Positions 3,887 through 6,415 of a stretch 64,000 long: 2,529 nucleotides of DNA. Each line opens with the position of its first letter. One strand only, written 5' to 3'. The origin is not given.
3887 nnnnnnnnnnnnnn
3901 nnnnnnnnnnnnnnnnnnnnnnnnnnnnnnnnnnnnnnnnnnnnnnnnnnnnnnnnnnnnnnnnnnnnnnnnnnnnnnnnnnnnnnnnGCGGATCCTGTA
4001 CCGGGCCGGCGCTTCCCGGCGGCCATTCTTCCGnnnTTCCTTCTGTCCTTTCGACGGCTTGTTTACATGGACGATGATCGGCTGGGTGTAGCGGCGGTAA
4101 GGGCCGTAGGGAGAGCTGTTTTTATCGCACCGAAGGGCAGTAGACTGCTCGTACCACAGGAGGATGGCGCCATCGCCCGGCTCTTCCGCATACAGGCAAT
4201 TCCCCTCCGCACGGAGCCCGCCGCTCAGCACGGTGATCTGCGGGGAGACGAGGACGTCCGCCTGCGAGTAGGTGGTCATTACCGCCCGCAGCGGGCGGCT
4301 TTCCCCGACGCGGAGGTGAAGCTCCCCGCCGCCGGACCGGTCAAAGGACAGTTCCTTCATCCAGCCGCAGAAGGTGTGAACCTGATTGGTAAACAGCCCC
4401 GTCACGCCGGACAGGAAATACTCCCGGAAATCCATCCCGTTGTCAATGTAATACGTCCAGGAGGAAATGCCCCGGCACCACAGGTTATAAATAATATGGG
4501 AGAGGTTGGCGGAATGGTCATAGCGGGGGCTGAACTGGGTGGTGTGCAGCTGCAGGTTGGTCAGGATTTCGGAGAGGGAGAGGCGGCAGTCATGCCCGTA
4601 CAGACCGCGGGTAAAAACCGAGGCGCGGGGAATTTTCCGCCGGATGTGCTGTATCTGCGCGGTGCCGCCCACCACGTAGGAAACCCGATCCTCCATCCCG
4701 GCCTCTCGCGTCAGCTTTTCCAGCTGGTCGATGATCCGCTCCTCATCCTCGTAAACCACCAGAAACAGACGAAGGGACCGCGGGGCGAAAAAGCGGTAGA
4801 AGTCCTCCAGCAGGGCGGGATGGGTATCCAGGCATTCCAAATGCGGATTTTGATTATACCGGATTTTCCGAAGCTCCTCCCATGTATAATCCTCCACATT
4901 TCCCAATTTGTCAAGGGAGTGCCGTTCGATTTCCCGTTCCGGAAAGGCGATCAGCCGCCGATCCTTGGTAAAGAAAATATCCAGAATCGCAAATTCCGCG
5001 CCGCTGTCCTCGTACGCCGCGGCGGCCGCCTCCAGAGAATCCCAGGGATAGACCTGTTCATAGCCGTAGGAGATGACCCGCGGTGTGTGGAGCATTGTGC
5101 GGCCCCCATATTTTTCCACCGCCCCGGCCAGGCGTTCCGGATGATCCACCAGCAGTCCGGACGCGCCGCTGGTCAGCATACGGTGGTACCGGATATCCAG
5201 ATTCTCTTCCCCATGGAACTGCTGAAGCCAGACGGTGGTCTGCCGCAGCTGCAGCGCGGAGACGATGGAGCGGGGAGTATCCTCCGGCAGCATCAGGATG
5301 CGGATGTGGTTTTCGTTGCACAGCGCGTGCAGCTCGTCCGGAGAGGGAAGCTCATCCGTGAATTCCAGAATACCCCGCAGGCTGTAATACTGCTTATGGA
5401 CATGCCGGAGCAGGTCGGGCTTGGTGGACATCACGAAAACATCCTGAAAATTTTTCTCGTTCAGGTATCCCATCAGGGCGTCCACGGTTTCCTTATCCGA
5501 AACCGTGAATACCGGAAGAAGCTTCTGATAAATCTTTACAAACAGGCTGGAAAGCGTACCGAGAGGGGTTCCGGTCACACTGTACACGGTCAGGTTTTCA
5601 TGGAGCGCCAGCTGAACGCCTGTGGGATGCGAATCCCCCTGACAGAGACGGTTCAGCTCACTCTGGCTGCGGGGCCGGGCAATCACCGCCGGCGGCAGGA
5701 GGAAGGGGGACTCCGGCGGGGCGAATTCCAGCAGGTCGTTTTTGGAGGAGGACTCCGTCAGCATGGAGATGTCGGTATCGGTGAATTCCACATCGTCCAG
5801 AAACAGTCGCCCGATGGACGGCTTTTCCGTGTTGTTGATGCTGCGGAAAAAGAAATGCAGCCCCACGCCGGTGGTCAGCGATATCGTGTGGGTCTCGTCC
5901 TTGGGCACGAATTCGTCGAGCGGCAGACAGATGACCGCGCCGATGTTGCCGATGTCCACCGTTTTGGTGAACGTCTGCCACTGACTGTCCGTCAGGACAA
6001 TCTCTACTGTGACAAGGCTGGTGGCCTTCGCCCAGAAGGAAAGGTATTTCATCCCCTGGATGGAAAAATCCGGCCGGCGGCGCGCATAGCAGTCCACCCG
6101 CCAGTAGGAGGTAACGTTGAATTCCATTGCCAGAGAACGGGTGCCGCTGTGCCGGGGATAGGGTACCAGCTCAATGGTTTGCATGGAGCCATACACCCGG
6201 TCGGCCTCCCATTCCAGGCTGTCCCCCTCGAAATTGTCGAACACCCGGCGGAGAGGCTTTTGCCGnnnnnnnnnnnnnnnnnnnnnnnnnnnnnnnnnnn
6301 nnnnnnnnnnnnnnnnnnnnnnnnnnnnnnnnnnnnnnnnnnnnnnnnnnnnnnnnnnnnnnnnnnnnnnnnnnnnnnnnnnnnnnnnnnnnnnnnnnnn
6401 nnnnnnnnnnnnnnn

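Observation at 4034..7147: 1037-aa one-component regulator: AraC HTH + CBM-like module + degenerate GDPD-like domain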

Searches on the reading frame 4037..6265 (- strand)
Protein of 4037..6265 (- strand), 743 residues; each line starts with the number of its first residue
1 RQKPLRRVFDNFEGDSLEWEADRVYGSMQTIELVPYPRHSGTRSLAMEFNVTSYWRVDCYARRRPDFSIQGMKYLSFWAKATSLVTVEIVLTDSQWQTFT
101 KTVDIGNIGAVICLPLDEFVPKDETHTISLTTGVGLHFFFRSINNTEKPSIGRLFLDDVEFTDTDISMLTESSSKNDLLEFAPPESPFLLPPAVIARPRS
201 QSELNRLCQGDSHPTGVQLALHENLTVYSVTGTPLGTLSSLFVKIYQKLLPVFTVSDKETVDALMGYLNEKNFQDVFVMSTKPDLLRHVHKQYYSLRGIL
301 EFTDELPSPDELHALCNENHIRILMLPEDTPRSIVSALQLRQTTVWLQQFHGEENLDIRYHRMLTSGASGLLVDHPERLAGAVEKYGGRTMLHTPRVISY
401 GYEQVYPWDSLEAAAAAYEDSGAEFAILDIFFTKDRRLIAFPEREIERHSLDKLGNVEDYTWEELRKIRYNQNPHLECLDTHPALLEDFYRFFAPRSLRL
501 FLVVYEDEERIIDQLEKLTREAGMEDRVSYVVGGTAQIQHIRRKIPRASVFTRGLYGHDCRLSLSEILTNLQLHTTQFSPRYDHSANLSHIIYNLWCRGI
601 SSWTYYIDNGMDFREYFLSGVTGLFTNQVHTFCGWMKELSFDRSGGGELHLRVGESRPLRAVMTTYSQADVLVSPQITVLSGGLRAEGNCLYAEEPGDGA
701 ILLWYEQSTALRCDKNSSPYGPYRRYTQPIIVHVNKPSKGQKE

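Call 13: search_solved_structures(query=A2, max_evalue=1, show_alignments=3)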
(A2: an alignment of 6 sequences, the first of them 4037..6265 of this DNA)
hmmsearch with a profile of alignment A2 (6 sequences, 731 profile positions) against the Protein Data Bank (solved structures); distinct sequences matched with E-value up to 1: 17.
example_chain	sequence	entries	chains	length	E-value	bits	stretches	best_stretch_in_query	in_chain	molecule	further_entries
2pz0_A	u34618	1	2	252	4.7e-10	41.4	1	383-636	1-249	Glycerophosphoryl diester phosphodiesterase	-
4oec_A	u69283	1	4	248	3.4e-09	38.6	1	400-477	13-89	Glycerophosphoryl diester phosphodiesterase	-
2oog_A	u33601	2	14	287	1.2e-06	30.2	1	404-637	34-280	Glycerophosphoryl diester phosphodiesterase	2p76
7e0v_A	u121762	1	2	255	3.4e-06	28.7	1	400-475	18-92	Glycerophosphodiester phosphodiesterase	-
3mz2_A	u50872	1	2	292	3.8e-06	28.5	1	401-489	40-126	Glycerophosphoryl diester phosphodiesterase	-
7e2a_A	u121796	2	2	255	8e-06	27.4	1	400-475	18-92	Glycerophosphodiester phosphodiesterase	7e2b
5t91_A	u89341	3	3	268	8.4e-05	24.1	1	407-631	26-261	Glycerophosphoryl diester phosphodiesterase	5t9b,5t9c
4r7o_A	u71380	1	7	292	0.00028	22.3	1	418-632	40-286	Glycerophosphoryl diester phosphodiesterase, putative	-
1o1z_A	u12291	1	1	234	0.001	20.5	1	399-467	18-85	glycerophosphodiester phosphodiesterase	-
7ym0_A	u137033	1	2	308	0.0035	18.7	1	401-467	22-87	Lysoplasmalogenase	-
7ymq_A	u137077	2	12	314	0.0036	18.6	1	401-467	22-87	Lysoplasmalogenase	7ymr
7ymp_A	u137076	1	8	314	0.0036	18.6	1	401-467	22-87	Lysoplasmalogenase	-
9f49_AAA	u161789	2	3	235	0.014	16.7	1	411-462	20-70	GP-PDE domain-containing protein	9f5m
3i10_A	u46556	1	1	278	0.32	12.2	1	406-472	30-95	Putative Glycerophosphoryl diester phosphodiesterase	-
8cwp_A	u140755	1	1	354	0.4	11.9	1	390-516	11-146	Glycerophosphoryl diester phosphodiesterase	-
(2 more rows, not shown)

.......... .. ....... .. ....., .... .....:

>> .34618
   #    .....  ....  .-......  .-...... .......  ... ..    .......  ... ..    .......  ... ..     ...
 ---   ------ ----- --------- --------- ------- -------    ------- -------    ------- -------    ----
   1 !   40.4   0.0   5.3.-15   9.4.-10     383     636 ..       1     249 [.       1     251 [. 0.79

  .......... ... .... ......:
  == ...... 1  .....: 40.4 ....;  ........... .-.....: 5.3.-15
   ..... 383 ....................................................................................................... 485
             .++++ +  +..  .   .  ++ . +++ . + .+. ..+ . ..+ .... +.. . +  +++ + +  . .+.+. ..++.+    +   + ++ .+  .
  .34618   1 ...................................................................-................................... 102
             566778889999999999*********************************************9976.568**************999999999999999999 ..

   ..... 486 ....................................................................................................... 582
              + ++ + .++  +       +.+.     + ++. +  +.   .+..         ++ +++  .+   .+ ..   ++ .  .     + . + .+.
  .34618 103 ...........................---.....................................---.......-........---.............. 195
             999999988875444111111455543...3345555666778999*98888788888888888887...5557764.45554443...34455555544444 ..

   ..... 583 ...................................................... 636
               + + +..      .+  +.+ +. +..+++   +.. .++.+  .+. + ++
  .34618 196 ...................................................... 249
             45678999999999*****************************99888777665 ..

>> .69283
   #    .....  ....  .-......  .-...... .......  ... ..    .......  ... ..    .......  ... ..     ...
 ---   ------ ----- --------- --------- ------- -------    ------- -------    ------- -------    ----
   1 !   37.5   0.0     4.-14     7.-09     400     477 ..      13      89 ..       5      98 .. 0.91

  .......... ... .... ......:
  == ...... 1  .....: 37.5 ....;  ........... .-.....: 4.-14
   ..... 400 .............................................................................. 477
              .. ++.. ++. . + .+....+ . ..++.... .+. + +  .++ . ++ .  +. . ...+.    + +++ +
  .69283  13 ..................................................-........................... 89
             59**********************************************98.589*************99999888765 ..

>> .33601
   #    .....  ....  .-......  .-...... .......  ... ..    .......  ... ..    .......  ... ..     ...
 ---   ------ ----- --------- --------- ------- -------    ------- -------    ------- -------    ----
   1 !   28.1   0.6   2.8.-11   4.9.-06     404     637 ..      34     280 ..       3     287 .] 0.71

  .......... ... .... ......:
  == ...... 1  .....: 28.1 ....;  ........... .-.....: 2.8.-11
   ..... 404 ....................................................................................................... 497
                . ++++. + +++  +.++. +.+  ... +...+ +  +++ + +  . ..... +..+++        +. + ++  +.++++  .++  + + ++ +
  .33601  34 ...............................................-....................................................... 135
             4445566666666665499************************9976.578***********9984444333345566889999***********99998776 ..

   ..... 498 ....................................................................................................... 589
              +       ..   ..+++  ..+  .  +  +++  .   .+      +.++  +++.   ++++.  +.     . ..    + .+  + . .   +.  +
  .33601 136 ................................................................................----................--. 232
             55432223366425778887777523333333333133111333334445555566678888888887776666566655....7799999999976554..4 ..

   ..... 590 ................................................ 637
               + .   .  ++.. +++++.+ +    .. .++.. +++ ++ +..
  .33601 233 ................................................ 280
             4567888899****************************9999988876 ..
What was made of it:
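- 4358..5086 (-): aa 688-930: GDPD-fold TIM barrel with the active site destroyed. Changes from the secreted consensus: Y694 (was His), W702 (Glu), I721 (Glu), P736 (His), E737 (Asp), V797 (Glu), Y799 (Lys). Only D723 is kept. Profile against PDB: 2pz0 E=4.7e-10 (call 13).
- On GDPD (PF03009) glycerophosphodiester phosphodiesterases: Profile against PDB: 2pz0 E=4.7e-10, full length (call 13).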

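Call 30: search_protein_representatives(alignment_id=A2)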
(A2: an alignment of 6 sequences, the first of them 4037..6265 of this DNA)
Query: 6 sequences, 731 profile positions. Proteins with E-value up to 0.001 (for the whole library): 1426; up to 1e-10: 674; up to 1e-30: 220. The best 150 are listed.
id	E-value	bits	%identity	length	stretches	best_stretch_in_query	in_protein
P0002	0.0e+00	1415.1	-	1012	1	1-730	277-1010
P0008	3.7e-152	524.5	-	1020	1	8-730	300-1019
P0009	1.4e-76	274.6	-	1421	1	159-730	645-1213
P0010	1.2e-75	271.5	-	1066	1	179-730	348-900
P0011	2.0e-73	264.2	-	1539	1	178-729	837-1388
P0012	3.1e-69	250.4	-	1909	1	177-730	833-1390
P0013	2.1e-67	244.3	-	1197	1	179-729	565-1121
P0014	4.7e-67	243.1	-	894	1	211-728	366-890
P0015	6.8e-66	239.3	-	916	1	173-730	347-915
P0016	7.1e-65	235.9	-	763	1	178-730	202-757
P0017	1.3e-64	235.0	-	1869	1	178-730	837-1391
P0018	2.9e-63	230.6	-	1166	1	176-730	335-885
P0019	4.3e-62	226.7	-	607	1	182-729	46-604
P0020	7.9e-61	222.6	-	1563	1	188-730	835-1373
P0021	7.8e-60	219.3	-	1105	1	178-730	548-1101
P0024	2.7e-59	217.5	-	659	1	173-730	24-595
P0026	1.6e-57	211.6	-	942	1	179-723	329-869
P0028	1.4e-55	205.2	-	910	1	180-730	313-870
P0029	2.6e-55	204.3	-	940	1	174-730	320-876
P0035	7.4e-54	199.5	-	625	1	168-730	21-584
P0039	3.1e-52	194.1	-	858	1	203-730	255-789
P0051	7.0e-50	186.4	-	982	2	73-728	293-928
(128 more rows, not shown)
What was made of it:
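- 5096..5695 (-): aa 485-684: domain X, a degenerate GDPD-type beta/alpha barrel lacking the catalytic N-terminal motifs. It is also present in all secreted relatives. Co-occurs with GDPD in the family (call 30).
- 4058..4357 (-): aa 931-1030: C-terminal all-beta Ig-like domain, part of the conserved X-GDPD-Ig unit. Aligned in nearly all family members up to profile position 730 (call 30).
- It has 1426 hits, of which 220 are at E<=1e-30 (call 30).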

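Call 33: search_protein_families(library=pfam, proteins=[P0010, P0014, P0015, P0019, P0024, P0026, P0028, P0029, P0035, P0039], max_evalue=0.01)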
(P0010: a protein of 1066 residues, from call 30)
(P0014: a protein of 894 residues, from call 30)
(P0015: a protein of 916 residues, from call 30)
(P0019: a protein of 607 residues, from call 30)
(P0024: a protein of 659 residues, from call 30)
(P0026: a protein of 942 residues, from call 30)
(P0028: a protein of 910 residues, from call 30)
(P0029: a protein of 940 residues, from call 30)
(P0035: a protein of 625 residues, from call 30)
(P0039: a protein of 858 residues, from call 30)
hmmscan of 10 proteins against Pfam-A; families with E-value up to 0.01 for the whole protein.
P0010 (1066 aa): 4 families
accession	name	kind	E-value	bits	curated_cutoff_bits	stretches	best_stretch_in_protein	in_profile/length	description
PF17936.7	Big_6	-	1.3e-32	112.3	27.6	2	907-985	2-82/83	Bacterial Ig domain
PF03009.23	GDPD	-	2.3e-32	113.5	23.6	1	574-803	1-241/244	Glycerophosphoryl diester phosphodiesterase family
PF06439.18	3keto-disac_hyd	-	4.2e-11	43.7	26.8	1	153-330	6-186/187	3-keto-disaccharide hydrolase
PF19077.6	Big_13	-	5.4e-05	24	27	1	915-982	24-96/102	Bacterial Ig-like domain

P0014 (894 aa): 3 families
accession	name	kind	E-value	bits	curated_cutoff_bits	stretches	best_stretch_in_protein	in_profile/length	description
PF03009.23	GDPD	-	7.3e-44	151.1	23.6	2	559-787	1-242/244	Glycerophosphoryl diester phosphodiesterase family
PF06439.18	3keto-disac_hyd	-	1.9e-07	31.8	26.8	1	140-319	4-186/187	3-keto-disaccharide hydrolase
PF19763.6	DUF6250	-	0.0018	18.6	26.9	1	263-316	111-164/165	Domain of unknown function (DUF6250)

P0015 (916 aa): 3 families
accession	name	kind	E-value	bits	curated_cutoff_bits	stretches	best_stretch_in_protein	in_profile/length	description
PF03009.23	GDPD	-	4e-26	93.1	23.6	1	583-815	1-240/244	Glycerophosphoryl diester phosphodiesterase family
PF06439.18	3keto-disac_hyd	-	0.00014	22.4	26.8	1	167-335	12-186/187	3-keto-disaccharide hydrolase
PF21461.3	HL_N-beta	-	0.0087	16.3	27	0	104-133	18-47/57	Hyaluronate lyase, N-terminal beta-sheet domain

P0019 (607 aa): 1 family
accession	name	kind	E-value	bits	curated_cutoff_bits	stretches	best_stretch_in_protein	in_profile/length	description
PF03009.23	GDPD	-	7.5e-30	105.3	23.6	1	273-505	1-240/244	Glycerophosphoryl diester phosphodiesterase family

P0024 (659 aa): 1 family
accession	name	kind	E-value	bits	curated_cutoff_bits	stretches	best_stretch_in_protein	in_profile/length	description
PF03009.23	GDPD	-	9.7e-30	104.9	23.6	1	261-491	1-241/244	Glycerophosphoryl diester phosphodiesterase family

P0026 (942 aa): 2 families
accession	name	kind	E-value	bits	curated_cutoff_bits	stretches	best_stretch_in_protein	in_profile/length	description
PF03009.23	GDPD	-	1e-32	114.6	23.6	1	553-780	1-241/244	Glycerophosphoryl diester phosphodiesterase family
PF06439.18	3keto-disac_hyd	-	1.3e-08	35.5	26.8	1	139-313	11-185/187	3-keto-disaccharide hydrolase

P0028 (910 aa): 2 families
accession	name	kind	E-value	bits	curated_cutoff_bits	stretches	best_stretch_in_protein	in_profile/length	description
PF03009.23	GDPD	-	4.4e-32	112.6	23.6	1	543-769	1-240/244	Glycerophosphoryl diester phosphodiesterase family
PF06439.18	3keto-disac_hyd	-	0.0001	22.9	26.8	1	170-298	49-187/187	3-keto-disaccharide hydrolase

P0029 (940 aa): 2 families
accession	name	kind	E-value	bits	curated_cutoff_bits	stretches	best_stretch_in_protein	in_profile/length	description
PF03009.23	GDPD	-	3.9e-29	102.9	23.6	1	548-777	1-241/244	Glycerophosphoryl diester phosphodiesterase family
PF06439.18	3keto-disac_hyd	-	0.0029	18.1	26.8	1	133-310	6-186/187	3-keto-disaccharide hydrolase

P0035 (625 aa): 1 family
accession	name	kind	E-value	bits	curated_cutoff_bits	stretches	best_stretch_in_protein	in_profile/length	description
PF03009.23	GDPD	-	2.8e-37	129.6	23.6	1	253-486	1-242/244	Glycerophosphoryl diester phosphodiesterase family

P0039 (858 aa): 2 families
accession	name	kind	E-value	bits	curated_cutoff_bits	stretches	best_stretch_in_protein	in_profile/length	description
PF03009.23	GDPD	-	7.4e-28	98.7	23.6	1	461-691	1-241/244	Glycerophosphoryl diester phosphodiesterase family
PF06439.18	3keto-disac_hyd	-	1e-05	26.1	26.8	1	56-214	23-184/187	3-keto-disaccharide hydrolase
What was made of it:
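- On GDPD (PF03009) glycerophosphodiester phosphodiesterases: Secreted relatives score 93-151 bits (call 33).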

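Call 52: predict_structure(alignment_id=A3)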
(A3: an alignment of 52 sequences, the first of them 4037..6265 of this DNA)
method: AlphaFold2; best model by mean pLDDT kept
length: 743 residues; sequences in the alignment: 52
mean_pLDDT: 89.3   pTM: 0.79
mean pLDDT of the five models: 89.3, 85.0, 84.4, 83.2, 81.6
residues with pLDDT >= 90: 503; 70-90: 176; 50-70: 55; < 50: 9
segments of 3 or more residues with pLDDT < 50: 171-174, 741-743
pLDDT, mean of each block of 10 residues (from residue 1): 81 75 60 67 77 62 90 91 86 93 83 91 85 89 63 86 76 61 93 97 93 95 97 95 91 98 90 91 97 91 93 97 97 96 97 94 98 97 95 94 90 95 95 97 95 97 97 92 98 96 90 97 97 84 95 74 81 91 87 96 92 92 92 93 79 97 96 98 98 98 95 67 95 88 46
secondary structure, 60 per line:
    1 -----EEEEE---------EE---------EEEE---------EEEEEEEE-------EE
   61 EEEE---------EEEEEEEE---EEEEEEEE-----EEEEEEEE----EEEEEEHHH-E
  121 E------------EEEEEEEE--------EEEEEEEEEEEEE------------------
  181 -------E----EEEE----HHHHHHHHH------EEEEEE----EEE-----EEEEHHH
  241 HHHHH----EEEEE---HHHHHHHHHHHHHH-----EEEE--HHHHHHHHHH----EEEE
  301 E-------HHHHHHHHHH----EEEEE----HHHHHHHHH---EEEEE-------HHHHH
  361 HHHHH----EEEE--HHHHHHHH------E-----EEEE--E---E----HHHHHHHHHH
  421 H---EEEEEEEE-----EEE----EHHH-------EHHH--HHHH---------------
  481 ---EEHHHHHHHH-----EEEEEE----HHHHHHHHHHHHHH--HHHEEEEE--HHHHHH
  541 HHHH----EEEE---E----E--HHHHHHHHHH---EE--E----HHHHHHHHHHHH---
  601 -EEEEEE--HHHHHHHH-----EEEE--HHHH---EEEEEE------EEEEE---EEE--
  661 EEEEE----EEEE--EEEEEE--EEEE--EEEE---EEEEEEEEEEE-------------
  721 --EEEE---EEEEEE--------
elements in order (helices of 4 or more, strands of 3 or more residues): E6-10 E31-34 E44-51 E59-64 E74-81 E85-92 E98-105 E110-115 E134-141 E150-162 E193-196 H201-209 E216-221 E226-228 E234-237 H238-245 E250-254 H258-271 E277-280 H283-292 E297-301 H309-318 E323-327 H332-340 E344-348 H356-365 E370-373 H376-383 E396-399 H411-421 E425-432 E438-440 H462-465 H486-493 E499-504 H509-522 E528-532 H535-544 E549-552 H564-573 H586-597 E602-607 H610-617 E623-626 H629-632 E636-641 E648-652 E656-658 E661-665 E670-673 E676-681 E684-687 E690-693 E697-707 E723-726 E730-735
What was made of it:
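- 5096..5695 (-): Alternating beta/alpha elements at pLDDT above 90 (call 52).
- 4058..4357 (-): Beta-strands at pLDDT above 90 (call 52).
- The C-terminal unit is conserved as one rigid block (pTM 0.79, call 52).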
